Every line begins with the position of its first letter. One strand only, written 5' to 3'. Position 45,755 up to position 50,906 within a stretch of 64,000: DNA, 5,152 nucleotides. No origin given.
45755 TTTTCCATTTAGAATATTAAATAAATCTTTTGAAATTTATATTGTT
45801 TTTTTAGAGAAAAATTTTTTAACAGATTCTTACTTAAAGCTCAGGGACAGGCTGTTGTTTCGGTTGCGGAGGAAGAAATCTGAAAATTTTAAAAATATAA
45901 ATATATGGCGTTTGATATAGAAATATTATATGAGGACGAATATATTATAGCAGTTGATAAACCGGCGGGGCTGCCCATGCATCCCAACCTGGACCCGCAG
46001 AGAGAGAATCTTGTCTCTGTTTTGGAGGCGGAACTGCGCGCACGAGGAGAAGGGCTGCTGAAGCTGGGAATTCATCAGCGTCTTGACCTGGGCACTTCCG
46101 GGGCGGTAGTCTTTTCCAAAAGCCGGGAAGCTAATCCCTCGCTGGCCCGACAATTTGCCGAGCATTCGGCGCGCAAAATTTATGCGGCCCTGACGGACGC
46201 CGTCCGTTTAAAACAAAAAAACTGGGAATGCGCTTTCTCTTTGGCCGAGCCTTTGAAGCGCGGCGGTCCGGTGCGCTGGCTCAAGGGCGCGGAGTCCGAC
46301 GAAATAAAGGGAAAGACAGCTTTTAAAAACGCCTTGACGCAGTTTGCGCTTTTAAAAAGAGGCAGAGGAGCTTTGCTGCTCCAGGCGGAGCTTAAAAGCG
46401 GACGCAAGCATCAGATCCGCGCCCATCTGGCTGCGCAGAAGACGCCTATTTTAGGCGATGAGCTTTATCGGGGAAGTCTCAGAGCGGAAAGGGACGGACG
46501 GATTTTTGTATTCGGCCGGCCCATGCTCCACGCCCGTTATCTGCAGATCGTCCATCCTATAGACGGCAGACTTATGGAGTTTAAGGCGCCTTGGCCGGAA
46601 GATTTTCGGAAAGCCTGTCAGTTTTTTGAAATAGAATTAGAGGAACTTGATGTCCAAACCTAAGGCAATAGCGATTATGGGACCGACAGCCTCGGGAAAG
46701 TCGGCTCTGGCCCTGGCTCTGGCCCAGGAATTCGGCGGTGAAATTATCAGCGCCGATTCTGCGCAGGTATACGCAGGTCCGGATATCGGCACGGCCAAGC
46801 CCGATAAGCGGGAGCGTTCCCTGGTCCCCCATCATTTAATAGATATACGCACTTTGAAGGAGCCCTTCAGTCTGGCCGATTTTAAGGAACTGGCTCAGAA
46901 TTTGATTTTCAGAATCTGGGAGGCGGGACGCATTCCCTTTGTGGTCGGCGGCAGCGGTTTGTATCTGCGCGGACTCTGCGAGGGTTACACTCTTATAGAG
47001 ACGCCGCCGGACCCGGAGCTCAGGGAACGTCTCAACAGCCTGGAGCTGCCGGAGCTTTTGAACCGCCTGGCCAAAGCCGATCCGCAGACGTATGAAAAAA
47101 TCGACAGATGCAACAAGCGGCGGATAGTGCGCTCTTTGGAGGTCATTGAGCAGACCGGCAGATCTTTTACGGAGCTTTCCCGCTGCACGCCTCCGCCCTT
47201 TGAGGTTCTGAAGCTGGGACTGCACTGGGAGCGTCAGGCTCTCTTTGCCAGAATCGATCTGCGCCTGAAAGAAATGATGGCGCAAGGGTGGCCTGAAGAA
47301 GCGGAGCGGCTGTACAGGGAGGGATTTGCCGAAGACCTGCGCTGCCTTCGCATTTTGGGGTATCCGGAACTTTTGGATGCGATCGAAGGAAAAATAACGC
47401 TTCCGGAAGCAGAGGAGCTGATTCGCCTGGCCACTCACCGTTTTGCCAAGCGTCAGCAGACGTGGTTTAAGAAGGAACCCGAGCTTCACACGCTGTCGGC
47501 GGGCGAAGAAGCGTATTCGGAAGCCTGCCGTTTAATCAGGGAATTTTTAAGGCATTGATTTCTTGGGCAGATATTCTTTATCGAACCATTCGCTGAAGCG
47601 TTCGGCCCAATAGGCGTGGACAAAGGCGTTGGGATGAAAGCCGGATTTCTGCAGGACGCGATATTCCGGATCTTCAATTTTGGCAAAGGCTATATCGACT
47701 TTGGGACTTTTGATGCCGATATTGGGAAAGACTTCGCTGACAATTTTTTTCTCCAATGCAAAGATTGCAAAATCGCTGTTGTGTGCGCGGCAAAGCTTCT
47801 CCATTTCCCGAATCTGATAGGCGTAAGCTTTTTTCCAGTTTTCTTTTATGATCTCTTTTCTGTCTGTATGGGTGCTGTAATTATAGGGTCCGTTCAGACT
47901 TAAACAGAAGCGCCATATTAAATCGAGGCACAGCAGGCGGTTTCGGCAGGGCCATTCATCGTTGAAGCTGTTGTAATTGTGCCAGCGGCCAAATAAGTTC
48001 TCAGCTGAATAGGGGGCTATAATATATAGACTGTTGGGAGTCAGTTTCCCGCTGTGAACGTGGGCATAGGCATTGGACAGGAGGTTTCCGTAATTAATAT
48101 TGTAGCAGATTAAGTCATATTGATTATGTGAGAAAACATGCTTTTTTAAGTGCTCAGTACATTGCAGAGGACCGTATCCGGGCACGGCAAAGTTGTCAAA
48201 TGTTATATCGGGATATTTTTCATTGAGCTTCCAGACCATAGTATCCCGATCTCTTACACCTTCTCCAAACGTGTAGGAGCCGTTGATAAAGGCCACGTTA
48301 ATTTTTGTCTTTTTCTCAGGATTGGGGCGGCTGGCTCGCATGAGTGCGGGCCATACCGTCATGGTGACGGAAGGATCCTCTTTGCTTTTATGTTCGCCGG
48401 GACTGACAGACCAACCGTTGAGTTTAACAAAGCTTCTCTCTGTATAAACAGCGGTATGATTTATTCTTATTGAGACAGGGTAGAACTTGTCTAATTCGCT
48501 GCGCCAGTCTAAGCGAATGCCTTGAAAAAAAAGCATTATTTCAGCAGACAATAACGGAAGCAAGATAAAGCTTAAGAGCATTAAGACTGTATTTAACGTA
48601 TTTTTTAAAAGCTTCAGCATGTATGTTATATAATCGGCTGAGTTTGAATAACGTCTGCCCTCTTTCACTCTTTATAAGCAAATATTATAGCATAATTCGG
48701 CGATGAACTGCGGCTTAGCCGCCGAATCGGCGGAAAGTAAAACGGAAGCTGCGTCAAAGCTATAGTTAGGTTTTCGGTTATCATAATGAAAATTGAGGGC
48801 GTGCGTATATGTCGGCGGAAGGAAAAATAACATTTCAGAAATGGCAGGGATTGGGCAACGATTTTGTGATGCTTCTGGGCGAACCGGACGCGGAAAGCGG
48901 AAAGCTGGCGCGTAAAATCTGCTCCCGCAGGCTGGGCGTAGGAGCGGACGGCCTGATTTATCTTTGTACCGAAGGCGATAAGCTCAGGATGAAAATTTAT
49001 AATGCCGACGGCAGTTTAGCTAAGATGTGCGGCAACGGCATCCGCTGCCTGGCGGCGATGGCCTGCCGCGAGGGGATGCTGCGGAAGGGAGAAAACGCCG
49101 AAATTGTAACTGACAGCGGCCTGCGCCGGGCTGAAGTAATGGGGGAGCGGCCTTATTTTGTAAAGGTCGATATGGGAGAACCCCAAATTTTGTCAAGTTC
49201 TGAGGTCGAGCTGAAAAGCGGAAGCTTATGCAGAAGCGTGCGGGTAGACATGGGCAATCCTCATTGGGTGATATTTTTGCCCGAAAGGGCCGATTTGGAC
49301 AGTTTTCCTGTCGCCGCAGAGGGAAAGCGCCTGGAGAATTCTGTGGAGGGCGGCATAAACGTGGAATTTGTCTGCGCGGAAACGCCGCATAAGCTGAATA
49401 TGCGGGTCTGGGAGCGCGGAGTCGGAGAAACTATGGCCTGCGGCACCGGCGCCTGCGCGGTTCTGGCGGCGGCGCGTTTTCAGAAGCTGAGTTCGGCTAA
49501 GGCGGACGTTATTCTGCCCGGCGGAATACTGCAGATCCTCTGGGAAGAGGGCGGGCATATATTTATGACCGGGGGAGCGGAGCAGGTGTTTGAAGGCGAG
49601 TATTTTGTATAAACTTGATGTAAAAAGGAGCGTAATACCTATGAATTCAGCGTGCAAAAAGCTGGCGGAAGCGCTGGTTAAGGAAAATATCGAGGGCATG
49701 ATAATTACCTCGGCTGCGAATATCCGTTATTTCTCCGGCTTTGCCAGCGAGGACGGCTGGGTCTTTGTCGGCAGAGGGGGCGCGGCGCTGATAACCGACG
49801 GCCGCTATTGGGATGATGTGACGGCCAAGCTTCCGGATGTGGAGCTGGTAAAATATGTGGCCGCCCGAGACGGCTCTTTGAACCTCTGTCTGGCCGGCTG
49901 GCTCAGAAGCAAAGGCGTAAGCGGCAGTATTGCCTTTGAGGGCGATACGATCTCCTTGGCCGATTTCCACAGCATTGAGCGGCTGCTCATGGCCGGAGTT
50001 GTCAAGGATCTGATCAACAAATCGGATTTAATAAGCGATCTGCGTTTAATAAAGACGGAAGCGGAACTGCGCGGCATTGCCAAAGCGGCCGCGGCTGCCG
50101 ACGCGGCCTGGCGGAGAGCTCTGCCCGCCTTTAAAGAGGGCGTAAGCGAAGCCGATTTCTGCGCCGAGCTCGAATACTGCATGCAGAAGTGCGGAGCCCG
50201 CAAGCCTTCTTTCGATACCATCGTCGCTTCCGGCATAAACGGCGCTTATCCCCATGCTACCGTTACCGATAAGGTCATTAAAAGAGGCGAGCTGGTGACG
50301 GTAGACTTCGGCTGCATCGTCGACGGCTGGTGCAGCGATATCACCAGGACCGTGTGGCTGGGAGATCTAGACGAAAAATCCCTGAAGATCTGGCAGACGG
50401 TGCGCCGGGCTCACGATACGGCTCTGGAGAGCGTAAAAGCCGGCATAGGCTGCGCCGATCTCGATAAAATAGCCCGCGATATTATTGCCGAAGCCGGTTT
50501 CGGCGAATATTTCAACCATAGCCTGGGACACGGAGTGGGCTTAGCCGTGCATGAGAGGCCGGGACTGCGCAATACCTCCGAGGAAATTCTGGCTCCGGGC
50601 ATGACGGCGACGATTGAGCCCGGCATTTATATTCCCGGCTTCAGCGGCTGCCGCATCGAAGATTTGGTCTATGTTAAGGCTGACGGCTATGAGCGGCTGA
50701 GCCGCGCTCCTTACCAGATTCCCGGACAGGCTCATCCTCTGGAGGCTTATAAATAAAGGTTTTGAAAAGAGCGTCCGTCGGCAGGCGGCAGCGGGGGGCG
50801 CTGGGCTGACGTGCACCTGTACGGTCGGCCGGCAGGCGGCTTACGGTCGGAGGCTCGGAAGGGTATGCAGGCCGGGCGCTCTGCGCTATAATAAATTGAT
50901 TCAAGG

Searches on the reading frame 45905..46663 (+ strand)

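Call 55: search_protein_families(library=pfam, proteins=[window:45905-46663:+], max_evalue=0.001)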
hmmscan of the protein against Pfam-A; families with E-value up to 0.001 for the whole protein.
window:45905-46663:+ (252 aa): 1 family
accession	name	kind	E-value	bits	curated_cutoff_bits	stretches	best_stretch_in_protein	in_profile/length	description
PF00849.27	PseudoU_synth_2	-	1e-23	84.7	26.8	1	14-177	2-152/152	RNA pseudouridylate synthase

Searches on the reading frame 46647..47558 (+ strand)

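Call 55: search_protein_families(library=pfam, proteins=[window:46647-47558:+], max_evalue=0.001)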
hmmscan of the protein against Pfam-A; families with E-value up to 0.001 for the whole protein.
window:46647-47558:+ (303 aa): 2 families
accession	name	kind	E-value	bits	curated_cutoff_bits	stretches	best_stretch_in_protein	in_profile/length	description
PF01715.23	IPPT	-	6.9e-74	249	23.6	1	40-277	1-243/243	IPP transferase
PF01745.22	IPT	-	3e-06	27.3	20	1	7-72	3-68/233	Isopentenyl transferase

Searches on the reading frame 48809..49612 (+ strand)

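Call 55: search_protein_families(library=pfam, proteins=[window:48809-49612:+], max_evalue=0.001)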
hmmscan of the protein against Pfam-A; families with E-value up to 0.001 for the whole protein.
window:48809-49612:+ (267 aa): 1 family
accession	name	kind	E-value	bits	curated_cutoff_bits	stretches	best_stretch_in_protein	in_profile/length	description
PF01678.24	DAP_epimerase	-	4.5e-49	166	34.7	2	146-258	3-119/121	Diaminopimelate epimerase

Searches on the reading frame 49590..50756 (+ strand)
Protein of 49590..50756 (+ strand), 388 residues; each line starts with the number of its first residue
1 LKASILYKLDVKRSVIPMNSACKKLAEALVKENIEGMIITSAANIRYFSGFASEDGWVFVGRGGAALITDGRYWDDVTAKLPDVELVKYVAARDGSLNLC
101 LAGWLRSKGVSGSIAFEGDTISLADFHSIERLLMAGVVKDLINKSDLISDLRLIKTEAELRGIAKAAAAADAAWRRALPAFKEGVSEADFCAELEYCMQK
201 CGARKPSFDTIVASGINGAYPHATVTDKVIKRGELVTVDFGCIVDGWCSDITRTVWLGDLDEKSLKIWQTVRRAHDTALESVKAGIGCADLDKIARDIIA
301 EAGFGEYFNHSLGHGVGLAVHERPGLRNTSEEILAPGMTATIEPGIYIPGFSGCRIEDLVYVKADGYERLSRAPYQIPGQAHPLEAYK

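Call 55: search_protein_families(library=pfam, proteins=[window:49590-50756:+], max_evalue=0.001)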
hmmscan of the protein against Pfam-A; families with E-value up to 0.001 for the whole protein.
window:49590-50756:+ (388 aa): 2 families
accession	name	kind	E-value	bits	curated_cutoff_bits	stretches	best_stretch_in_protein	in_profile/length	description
PF00557.29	Peptidase_M24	-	2.7e-67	227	23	1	162-363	2-207/208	Metallopeptidase family M24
PF01321.24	Creatinase_N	-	4.3e-17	63.3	22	1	23-154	3-128/128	Creatinase/Prolidase N-terminal domain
